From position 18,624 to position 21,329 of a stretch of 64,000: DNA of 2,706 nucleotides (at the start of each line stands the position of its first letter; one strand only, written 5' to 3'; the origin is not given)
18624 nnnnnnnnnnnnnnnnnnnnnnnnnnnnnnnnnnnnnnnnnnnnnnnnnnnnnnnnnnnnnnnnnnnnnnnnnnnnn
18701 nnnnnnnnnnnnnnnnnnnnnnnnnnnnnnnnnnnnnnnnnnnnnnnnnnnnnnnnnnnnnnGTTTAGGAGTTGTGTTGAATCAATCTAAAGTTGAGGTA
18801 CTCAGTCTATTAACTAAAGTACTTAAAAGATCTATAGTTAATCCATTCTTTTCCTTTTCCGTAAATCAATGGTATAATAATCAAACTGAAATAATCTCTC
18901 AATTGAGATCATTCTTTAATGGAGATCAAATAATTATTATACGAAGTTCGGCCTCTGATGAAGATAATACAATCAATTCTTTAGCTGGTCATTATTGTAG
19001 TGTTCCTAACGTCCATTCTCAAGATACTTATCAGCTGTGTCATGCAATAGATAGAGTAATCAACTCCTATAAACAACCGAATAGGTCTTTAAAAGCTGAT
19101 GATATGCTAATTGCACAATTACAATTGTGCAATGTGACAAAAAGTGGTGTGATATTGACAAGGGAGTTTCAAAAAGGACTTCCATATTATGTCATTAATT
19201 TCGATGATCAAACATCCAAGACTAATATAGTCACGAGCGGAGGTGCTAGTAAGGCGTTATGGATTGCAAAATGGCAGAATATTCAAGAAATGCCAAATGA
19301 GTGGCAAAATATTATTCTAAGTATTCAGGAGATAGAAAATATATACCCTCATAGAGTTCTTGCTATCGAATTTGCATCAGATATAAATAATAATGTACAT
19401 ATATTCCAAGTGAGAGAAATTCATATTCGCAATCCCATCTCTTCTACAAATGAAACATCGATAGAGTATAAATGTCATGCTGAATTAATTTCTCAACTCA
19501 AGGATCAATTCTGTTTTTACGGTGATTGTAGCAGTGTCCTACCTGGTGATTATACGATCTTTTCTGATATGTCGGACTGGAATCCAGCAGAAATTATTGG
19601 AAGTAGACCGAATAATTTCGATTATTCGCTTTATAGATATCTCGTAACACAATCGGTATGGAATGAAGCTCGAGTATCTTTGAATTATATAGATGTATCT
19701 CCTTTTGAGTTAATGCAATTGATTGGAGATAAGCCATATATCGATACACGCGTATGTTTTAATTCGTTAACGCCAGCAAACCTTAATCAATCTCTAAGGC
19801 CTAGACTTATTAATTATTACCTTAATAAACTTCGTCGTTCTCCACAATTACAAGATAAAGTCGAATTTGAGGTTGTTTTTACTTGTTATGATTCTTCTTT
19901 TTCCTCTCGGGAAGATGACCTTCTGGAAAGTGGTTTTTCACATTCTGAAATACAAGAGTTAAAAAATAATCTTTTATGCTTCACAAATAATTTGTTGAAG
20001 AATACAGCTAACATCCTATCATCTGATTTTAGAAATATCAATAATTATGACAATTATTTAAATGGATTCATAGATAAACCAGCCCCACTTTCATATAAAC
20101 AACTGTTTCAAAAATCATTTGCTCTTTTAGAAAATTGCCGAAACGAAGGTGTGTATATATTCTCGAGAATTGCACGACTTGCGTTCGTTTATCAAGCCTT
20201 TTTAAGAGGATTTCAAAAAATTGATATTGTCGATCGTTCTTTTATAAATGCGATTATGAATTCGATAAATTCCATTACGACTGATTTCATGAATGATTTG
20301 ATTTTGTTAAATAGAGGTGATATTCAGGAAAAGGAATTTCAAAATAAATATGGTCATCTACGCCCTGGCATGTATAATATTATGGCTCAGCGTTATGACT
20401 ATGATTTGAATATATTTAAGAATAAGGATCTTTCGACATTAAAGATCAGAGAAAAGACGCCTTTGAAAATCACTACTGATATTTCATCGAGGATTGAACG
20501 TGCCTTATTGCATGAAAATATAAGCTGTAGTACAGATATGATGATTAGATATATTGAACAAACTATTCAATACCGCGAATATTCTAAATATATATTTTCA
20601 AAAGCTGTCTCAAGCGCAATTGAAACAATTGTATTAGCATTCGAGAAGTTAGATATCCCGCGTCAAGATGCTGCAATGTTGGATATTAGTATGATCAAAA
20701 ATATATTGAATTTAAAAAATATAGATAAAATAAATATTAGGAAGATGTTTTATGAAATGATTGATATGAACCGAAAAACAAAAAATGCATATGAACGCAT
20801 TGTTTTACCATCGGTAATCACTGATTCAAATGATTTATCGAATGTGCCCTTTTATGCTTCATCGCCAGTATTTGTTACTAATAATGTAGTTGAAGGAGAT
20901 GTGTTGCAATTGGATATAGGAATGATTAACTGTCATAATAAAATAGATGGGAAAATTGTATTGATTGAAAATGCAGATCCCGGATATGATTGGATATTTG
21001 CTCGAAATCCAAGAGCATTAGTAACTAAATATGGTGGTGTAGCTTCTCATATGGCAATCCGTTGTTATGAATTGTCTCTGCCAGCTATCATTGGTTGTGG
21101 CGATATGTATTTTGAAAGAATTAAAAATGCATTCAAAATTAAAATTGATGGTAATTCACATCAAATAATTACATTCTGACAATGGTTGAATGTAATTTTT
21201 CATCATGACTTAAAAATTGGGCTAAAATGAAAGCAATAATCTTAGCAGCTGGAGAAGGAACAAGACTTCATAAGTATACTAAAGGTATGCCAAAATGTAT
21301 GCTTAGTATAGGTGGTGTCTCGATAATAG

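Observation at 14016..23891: Candidate undescribed conflict system: GT4-STAND-FGE fusion with a full set of nucleotide and phospho-transfer enzymes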

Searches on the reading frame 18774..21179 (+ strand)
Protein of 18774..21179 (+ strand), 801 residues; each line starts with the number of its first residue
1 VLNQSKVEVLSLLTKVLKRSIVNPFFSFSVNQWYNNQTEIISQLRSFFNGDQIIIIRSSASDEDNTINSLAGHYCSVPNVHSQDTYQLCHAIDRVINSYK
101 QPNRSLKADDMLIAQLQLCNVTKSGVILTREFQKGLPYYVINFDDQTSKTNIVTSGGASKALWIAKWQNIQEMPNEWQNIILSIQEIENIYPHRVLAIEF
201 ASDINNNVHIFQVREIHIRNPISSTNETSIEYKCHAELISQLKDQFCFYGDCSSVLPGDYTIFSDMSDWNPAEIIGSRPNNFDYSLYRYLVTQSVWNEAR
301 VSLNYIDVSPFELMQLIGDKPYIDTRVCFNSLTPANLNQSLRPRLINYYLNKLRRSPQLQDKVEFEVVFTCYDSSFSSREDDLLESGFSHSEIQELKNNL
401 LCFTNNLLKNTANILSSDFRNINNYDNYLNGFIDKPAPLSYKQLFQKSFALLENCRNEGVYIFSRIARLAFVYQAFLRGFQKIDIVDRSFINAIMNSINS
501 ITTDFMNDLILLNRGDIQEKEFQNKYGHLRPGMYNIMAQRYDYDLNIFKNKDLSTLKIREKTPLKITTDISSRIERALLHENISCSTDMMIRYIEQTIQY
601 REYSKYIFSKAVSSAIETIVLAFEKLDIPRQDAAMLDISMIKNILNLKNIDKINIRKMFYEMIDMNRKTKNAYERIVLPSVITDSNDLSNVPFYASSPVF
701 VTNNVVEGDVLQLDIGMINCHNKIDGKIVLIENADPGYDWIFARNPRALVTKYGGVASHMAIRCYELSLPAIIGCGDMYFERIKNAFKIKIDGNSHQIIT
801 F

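Call 3: search_protein_families(library=pfam, proteins=[window:18774-21179:+], max_evalue=0.01)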
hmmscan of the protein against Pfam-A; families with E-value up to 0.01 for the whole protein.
window:18774-21179:+ (801 aa): 2 families
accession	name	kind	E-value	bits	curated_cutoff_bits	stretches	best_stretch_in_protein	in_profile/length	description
PF00391.29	PEP-utilizers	-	2.5e-11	43.5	23.1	1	725-795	3-71/72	PEP-utilising enzyme, mobile domain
PF01326.24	PPDK_N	-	5.7e-07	29.6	27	1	39-100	87-147/328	Pyruvate phosphate dikinase, AMP/ATP-binding domain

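Call 4: search_protein_families(library=padloc, proteins=[window:18774-21179:+], max_evalue=0.01)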
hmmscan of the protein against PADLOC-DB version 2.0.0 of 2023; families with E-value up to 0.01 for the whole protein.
window:18774-21179:+ (801 aa): 0 families

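Call 5: search_protein_families(library=ncbifam, proteins=[window:18774-21179:+], max_evalue=0.01)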
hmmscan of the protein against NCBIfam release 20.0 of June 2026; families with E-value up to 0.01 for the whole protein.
window:18774-21179:+ (801 aa): 18 families
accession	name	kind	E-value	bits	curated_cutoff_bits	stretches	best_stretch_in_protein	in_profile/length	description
NF004508.0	PRK05849.1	equivalog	5.3e-219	729.1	501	1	4-799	12-786/789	hypothetical protein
NF004879.0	PRK06241.1-4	equivalog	1.7e-13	49.6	976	1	565-795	632-862/868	phosphoenolpyruvate synthase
NF004877.0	PRK06241.1-2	subfamily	2.1e-11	42.8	866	1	568-795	635-862/869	phosphoenolpyruvate synthase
NF041857.1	RIF_Ptrans_rph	equivalog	3.4e-10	38.9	999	1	581-795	644-858/864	rifamycin-inactivating phosphotransferase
NF005057.0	PRK06464.1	equivalog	1.3e-09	36.7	598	1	724-794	385-456/798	phosphoenolpyruvate synthase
NF006153.0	PRK08296.1-5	subfamily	3.1e-09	35.8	578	1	704-798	512-603/608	hypothetical protein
NF006151.0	PRK08296.1-3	equivalog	6.5e-09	34.8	693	1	719-797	523-599/604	hypothetical protein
NF004878.0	PRK06241.1-3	subfamily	1.3e-08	33.5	945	1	589-795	675-883/891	phosphoenolpyruvate synthase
TIGR01418.1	PEP_synth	equivalog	1.4e-08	33.6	739.75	1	722-795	379-450/784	pyruvate, water dikinase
NF004880.0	PRK06241.2-1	equivalog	1.7e-08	32.9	972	1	596-795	633-831/837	phosphoenolpyruvate synthase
NF004881.0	PRK06241.2-2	equivalog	2.2e-08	32.8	883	1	722-796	813-885/898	phosphoenolpyruvate synthase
NF006152.0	PRK08296.1-4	equivalog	8.1e-07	27.8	723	1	719-796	528-603/609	hypothetical protein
NF006150.0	PRK08296.1-2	subfamily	2.1e-06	26.2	650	1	726-798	532-602/633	hypothetical protein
NF004531.0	PRK05878.1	equivalog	1.5e-05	23.8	456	1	744-794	401-450/534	pyruvate, phosphate dikinase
NF004883.0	PRK06241.2-4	equivalog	0.00043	18.6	1063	1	724-798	838-910/928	phosphoenolpyruvate synthase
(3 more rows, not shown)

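Call 8: search_solved_structures(query=window:18774-21179:+, max_evalue=0.001)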
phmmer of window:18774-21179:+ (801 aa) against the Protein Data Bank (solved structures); distinct sequences matched with E-value up to 0.001: 5.
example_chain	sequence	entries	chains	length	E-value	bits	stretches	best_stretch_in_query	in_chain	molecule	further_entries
5fbs_A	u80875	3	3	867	4e-06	28.6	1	503-795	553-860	Phosphoenolpyruvate synthase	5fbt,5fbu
5hv1_A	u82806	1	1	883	4.1e-06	28.5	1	503-795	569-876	Phosphoenolpyruvate synthase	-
5hv2_A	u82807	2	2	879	4.4e-06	28.4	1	503-795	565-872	Phosphoenolpyruvate synthase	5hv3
9dae_A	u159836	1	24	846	5.3e-05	24.9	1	725-795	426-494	Phosphoenolpyruvate synthase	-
2ols_A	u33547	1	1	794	0.00019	23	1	726-790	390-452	Phosphoenolpyruvate synthase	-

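Call 16: find_homologous_proteins(query=window:18774-21179:+, max_evalue=1e-10)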
Query window:18774-21179:+ (801 aa): 1669 proteins with E <= 1e-10 among 8000 candidates; the best 120 are listed.
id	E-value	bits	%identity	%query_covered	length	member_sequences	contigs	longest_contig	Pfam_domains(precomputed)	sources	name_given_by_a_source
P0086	0.0e+0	1810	100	100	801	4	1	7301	PF00391.30,PF01326.25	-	-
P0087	1.2e-231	789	46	99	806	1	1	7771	PF00391.30,PF01326.25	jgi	-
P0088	2.5e-209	715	43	99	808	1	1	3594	PF00391.30,PF01326.25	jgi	jgi:hypothetical protein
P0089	1.3e-203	697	42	99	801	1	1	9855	PF00391.30,PF01326.25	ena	-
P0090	5.8e-201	688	42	99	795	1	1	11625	PF00391.30,PF01326.25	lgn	-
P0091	7.6e-200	684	41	99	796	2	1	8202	PF00391.30,PF01326.25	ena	-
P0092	1.4e-199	683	43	99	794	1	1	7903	PF00391.30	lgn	-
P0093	7.2e-198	678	42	99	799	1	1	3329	PF00391.30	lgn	-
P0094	5.4e-195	668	41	99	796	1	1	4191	PF00391.30,PF01326.25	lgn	-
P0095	3.5e-188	646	40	99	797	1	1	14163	PF00391.30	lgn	-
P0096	7.3e-187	641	44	91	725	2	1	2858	PF00391.30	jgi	jgi:phosphohistidine swiveling domain-containing protein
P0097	3.4e-186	639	41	100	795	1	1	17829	PF00391.30,PF01326.25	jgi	jgi:phosphohistidine swiveling domain-containing protein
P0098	3.0e-185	636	41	99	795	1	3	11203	PF00391.30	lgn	-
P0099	1.8e-183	630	41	99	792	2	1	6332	PF00391.30,PF01326.25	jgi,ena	-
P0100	1.8e-179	617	41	99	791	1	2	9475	PF00391.30,PF01326.25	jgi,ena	-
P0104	6.1e-175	602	41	96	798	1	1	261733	PF00391.30,PF01326.25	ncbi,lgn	ncbi:MAG: PEP-utilizing enzyme [Chloroflexota bacterium]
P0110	6.0e-172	592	39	99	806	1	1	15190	PF00391.30,PF01326.25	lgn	-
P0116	1.0e-166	575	38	99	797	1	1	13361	PF00391.30,PF01326.25,PF27448.1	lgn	-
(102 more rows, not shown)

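Call 23: find_encoding_contigs(protein=P0097, flank=10000, max_places=1)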
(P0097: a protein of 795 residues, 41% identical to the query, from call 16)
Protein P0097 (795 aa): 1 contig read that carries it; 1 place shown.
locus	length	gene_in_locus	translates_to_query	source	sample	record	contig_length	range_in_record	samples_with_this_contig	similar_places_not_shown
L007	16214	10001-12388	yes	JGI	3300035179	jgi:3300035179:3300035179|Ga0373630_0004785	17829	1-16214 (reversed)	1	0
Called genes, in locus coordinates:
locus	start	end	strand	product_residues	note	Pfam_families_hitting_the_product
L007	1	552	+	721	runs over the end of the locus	?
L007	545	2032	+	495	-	PF12161:HsdM_N, PF02384:N6_Mtase, PF01170:UPF0020, PF07669:Eco57I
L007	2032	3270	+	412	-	PF01420:Methylase_S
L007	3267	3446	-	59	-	-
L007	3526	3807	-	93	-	-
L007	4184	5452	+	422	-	PF01941:AdoMet_Synthase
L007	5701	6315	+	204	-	PF00300:His_Phos_1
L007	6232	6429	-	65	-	-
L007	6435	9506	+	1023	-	PF13191:AAA_16 (faint), PF13289:SIR2_2, PF20703:nSTAND1, PF05729:NACHT (faint), PF03781:FGE-sulfatase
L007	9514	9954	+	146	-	PF00293:NUDIX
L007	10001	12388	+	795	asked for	PF01326:PPDK_N (weak), PF00391:PEP-utilizers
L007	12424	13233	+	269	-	PF00483:NTP_transferase, PF12804:NTP_transf_3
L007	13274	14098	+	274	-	-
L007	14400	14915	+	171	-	PF13289:SIR2_2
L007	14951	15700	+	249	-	PF13230:GATase_4, PF13522:GATase_6 (weak)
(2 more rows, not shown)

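Call 24: find_encoding_contigs(protein=P0104, flank=10000, max_places=1)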
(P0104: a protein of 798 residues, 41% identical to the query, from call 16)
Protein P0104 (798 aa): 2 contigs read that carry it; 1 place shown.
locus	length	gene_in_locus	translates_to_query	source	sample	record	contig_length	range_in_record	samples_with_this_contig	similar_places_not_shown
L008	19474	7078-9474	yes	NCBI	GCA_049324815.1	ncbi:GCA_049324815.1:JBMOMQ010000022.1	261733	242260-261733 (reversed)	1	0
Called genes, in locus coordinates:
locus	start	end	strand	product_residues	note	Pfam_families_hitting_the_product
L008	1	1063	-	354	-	?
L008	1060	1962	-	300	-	-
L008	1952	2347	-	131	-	PF01478:Peptidase_A24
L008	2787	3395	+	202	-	PF00300:His_Phos_1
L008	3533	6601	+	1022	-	PF13289:SIR2_2, PF20703:nSTAND1, PF01637:ATPase_2 (faint), PF13191:AAA_16 (faint), PF25201:nSTAND6 (weak), PF03781:FGE-sulfatase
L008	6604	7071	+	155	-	PF00293:NUDIX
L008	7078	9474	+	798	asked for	PF01326:PPDK_N, PF00391:PEP-utilizers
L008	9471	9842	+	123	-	PF07722:Peptidase_C26, PF00117:GATase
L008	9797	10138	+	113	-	PF07722:Peptidase_C26, PF00117:GATase (weak)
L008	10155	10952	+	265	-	PF00483:NTP_transferase, PF12804:NTP_transf_3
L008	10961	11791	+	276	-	-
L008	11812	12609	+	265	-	PF13289:SIR2_2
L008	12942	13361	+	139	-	PF08281:Sigma70_r4_2 (weak), PF00196:GerE, PF04545:Sigma70_r4 (weak)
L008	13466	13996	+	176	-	-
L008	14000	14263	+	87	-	PF26485:DUF8156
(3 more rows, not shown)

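Call 74: search_dna_similar(query=window:18774-21179:+, collection=plasmids, mode=protein, max_rows=15, max_evalue=1e-20)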
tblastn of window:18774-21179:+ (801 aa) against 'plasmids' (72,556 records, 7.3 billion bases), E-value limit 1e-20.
Records with a match: 14; places in all: 14; records where one place covers at least 80% of the query: 14.
Best place of each record, by identity: <60% 14.
By first word of the organism name: Azospirillum 3; Vibrio 3; Cupriavidus 2; Deltaproteobacteria 1; Microvirga 1; Pseudohalocynthiibacter 1; Roseovarius 1; Allorhizobium 1; Agrobacterium 1.
By predicted mobility (MOB-suite, as given by PLSDB): non-mobilizable 9; conjugative 4; mobilizable 1.
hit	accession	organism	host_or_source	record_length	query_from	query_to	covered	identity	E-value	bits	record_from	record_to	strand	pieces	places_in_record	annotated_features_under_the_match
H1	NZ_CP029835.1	Azospirillum ramasamyi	single cell,Cow dung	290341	5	798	99%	29.4%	2e-104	360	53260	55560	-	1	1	PEP-utilizing enzyme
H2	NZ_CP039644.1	Azospirillum sp. TSA2s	Soil,rice paddy soil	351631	5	798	99%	29.4%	1e-99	347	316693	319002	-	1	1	PEP-utilizing enzyme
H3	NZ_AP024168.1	Vibrio alfacsensis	-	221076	5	792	98%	29.3%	1e-95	335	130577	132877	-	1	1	PEP-utilizing enzyme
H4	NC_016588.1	Azospirillum lipoferum 4B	-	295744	5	798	99%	29.0%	3e-101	352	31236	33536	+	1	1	PEP-utilizing enzyme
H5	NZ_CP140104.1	Vibrio alfacsensis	Scophthalmus maximus,intestinal tract ...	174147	5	792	98%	29.2%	2e-98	343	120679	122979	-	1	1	PEP-utilizing enzyme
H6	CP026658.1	Deltaproteobacteria bacterium Smac51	cockroach,pure culture,hindgut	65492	3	792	99%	29.0%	9e-107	367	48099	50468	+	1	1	pyruvate, phosphate dikinase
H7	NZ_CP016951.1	Cupriavidus taiwanensis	Mimosa,single cell,nodules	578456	5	798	99%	28.8%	4e-88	313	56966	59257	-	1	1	PEP/pyruvate-binding domain-containing protein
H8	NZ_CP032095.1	Vibrio alfacsensis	Solea senegalensis,whole ...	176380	5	792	98%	28.9%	6e-97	339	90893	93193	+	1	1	PEP-utilizing enzyme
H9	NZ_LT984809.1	Cupriavidus taiwanensis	-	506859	5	798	99%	28.6%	2e-87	311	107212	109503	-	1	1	PEP/pyruvate-binding domain-containing protein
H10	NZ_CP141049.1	Microvirga lotononidis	-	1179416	2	792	99%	28.4%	9e-87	309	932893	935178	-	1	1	none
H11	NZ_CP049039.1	Pseudohalocynthiibacter aestuariivivens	pure culutre,Seawater recirculating ...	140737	5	738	92%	30.3%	1e-86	308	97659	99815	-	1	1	PEP/pyruvate-binding domain-containing protein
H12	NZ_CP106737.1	Roseovarius pelagicus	cell culture,Arctic seawater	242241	5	738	92%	30.3%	1e-86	308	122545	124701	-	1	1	PEP/pyruvate-binding domain-containing protein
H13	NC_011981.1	Allorhizobium ampelinum S4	Vitis vinifera cv. 'Izsaki Sarfeher'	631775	5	779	95%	28.4%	2e-74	307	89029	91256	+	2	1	PEP/pyruvate-binding domain-containing protein | PEP-utilizing enzyme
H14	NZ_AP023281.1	Agrobacterium vitis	Vitis vinifera,grapevine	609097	5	779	97%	27.7%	9e-82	294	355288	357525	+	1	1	PEP-utilizing enzyme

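Call 76: search_dna_similar(query=window:18774-21179:+, collection=phages, mode=protein, max_rows=10, max_evalue=1e-10)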
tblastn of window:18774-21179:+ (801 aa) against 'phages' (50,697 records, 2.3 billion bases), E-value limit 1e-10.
Records with a match: 1; places in all: 1; records where one place covers at least 80% of the query: 1.
Best place of each record, by identity: <60% 1.
By first word of the organism name: Bacteriophage 1.
By host as written in the record: - 1.
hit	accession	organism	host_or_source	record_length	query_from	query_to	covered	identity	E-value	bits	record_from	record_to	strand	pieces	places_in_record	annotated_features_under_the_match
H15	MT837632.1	Bacteriophage sp.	human fecal samples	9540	5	792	98%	32.5%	1e-117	397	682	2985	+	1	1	record has no annotation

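Call 77: get_annotated_region(hit=H15, flank=8000)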
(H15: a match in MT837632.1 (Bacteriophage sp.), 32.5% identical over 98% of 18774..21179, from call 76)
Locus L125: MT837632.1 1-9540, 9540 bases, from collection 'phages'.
description: UNVERIFIED: Bacteriophage sp. clone scaffold_5332 genomic sequence.
organism: Bacteriophage sp. (NCBI taxid 38018)
taxonomy: Viruses
host: -; source: human fecal samples; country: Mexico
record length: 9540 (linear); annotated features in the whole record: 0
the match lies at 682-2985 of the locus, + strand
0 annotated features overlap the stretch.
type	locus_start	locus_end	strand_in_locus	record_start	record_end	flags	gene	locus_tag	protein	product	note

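Call 78: get_annotated_region(hit=H3, flank=9000)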
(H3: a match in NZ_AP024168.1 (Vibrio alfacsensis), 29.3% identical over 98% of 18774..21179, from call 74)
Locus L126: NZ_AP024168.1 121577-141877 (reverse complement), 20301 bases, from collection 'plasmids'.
description: Vibrio alfacsensis strain 04Ya108 plasmid pYa108, complete sequence
organism: Vibrio alfacsensis (NCBI taxid 1074311)
taxonomy: Bacteria; Pseudomonadota; Gammaproteobacteria; Vibrionales; Vibrionaceae; Vibrio; Vibrio alfacsensis
host: -; source: -; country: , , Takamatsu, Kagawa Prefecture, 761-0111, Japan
typing (MOB-suite, as given by PLSDB): non-mobilizable
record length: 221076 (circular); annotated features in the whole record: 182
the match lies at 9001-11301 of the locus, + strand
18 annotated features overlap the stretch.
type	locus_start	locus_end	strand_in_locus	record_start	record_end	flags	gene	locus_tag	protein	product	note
CDS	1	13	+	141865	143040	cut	-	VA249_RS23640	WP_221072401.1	lipid-transfer protein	-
CDS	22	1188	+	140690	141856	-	-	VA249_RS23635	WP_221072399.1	acyl-CoA dehydrogenase family protein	-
CDS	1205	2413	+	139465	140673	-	-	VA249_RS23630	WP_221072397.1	acyl-CoA dehydrogenase family protein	-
CDS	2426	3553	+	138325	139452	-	-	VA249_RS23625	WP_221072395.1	acyl-CoA dehydrogenase family protein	-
CDS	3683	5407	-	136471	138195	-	-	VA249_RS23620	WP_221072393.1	SLC13 family permease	-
CDS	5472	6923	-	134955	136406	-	cysN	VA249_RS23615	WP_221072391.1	sulfate adenylyltransferase subunit CysN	GO:0006790 - sulfur compound metabolic process [Evidence IEA]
CDS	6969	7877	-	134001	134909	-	cysD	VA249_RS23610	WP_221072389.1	sulfate adenylyltransferase subunit CysD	GO:0000103 - sulfate assimilation [Evidence IEA]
CDS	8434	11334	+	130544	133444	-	-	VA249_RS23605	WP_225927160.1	PEP-utilizing enzyme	GO:0016310 - phosphorylation [Evidence IEA]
CDS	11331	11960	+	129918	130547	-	-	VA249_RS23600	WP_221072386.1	gamma-glutamyl-gamma-aminobutyrate hydrolase family protein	-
CDS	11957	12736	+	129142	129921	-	-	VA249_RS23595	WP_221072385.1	phosphocholine cytidylyltransferase family protein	-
CDS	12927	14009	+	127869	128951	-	-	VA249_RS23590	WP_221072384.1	CDP-glycerol glycerophosphotransferase family protein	-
CDS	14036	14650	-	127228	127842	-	-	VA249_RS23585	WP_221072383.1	3'-5' exonuclease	-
CDS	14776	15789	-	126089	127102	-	-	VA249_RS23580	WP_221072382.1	glycosyltransferase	-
CDS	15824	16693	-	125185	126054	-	-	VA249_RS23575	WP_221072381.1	glycosyltransferase family 2 protein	-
CDS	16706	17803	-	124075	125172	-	-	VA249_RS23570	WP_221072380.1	glycosyltransferase family 4 protein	-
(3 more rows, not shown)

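Call 83: find_encoding_contigs(protein=P0087, flank=8000, max_places=1)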
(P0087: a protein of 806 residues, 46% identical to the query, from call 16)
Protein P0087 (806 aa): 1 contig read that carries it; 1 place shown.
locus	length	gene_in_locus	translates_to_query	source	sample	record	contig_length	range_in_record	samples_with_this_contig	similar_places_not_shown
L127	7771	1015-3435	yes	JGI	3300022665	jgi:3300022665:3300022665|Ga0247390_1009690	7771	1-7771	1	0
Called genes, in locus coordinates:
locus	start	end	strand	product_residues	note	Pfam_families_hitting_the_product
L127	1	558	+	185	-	?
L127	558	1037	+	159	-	PF00293:NUDIX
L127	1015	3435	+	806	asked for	PF01326:PPDK_N (weak), PF00391:PEP-utilizers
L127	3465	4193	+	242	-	PF07722:Peptidase_C26, PF00117:GATase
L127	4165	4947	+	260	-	PF00483:NTP_transferase, PF12804:NTP_transf_3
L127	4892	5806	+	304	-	-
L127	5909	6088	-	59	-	-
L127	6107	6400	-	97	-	-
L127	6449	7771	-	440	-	PF01935:DUF87, PF04851:ResIII (faint), PF19044:P-loop_TraG (faint), PF00004:AAA (faint)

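Call 104: find_encoding_contigs(protein=P0116, flank=10000, max_places=1)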
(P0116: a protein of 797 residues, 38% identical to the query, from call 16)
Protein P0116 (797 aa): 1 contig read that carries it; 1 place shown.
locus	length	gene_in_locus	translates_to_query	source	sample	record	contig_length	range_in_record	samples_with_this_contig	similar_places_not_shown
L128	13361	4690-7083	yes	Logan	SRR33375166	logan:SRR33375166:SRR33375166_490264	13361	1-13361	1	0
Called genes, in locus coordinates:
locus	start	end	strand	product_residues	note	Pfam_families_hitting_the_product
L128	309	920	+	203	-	PF00300:His_Phos_1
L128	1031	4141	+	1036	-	PF13289:SIR2_2, PF20703:nSTAND1, PF01637:ATPase_2 (weak), PF13191:AAA_16 (weak), PF03781:FGE-sulfatase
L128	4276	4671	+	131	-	PF00293:NUDIX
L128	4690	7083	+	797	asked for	PF01326:PPDK_N (faint), PF27448:Rph_4th (weak), PF00391:PEP-utilizers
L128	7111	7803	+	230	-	PF07722:Peptidase_C26, PF00117:GATase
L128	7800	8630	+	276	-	PF00483:NTP_transferase, PF12804:NTP_transf_3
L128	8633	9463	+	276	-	-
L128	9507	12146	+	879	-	PF01326:PPDK_N (faint), PF00391:PEP-utilizers, PF02896:PEP-utilizers_C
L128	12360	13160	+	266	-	PF13289:SIR2_2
